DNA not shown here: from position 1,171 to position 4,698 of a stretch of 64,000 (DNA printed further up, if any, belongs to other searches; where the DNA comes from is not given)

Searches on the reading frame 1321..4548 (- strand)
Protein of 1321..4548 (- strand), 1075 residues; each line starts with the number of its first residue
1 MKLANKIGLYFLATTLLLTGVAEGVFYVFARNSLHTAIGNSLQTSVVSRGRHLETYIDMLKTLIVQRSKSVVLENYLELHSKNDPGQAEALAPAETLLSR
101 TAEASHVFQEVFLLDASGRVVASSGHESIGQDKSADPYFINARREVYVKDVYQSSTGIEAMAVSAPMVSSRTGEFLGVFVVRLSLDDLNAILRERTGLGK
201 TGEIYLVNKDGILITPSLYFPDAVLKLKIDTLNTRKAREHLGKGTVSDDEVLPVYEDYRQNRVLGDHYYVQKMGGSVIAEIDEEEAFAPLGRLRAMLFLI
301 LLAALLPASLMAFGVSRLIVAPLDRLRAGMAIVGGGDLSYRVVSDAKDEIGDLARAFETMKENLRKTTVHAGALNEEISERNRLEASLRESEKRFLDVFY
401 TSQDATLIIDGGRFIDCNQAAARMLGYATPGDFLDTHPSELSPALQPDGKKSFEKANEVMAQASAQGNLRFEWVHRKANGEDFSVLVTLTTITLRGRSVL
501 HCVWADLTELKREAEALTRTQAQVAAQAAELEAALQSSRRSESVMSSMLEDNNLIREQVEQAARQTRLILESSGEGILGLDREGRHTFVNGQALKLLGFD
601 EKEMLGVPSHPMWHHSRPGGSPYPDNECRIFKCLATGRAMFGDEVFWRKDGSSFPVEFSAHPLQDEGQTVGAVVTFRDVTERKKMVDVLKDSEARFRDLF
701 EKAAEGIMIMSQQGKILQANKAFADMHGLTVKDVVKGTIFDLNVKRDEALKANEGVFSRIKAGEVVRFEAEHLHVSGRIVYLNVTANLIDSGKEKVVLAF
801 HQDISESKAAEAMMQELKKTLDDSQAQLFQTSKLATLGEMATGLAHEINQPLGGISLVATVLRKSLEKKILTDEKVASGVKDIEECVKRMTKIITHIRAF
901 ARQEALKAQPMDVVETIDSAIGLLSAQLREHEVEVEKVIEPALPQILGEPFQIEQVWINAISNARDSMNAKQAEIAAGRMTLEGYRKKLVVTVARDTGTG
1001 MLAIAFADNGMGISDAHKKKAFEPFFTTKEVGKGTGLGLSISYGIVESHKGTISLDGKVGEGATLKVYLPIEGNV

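Call 20: search_protein_families(library=pfam, proteins=[window:1321-4548:-], max_evalue=0.01)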
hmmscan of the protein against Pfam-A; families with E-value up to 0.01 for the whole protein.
window:1321-4548:- (1075 aa): 11 families
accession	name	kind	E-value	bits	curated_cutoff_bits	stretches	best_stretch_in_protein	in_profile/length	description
PF13426.13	PAS_9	-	8.9e-42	142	27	3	575-681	2-103/103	PAS domain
PF00989.32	PAS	-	5.6e-31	107.3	22.6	3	566-679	3-113/113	PAS fold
PF08448.16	PAS_4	-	1.2e-26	93.6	23.1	3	570-683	1-109/110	PAS fold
PF13188.13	PAS_8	-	3.8e-23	81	21.8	2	694-740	1-47/65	PAS domain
PF02743.24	dCache_1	-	1.6e-17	64.3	45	1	34-218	3-194/240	Cache domain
PF02518.31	HATPase_c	-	1.2e-16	61.6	26.4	1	950-1072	3-110/111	Histidine kinase-, DNA gyrase B-, and HSP90-like ATPase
PF00672.30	HAMP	-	1.7e-13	51.1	25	1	315-365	2-52/53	HAMP domain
PF00512.31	HisKA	-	8.5e-11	42.2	26.9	1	837-905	2-65/66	His Kinase A (phospho-acceptor) domain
PF12860.13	PAS_7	-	1.6e-09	38.4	27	1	571-684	2-112/115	PAS fold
PF08447.18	PAS_3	-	2.4e-06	28.1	25.6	0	717-795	2-83/89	PAS fold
PF14827.12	dCache_3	-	0.0073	16.3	25.7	0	58-198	13-157/239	Double sensory domain of two-component sensor kinase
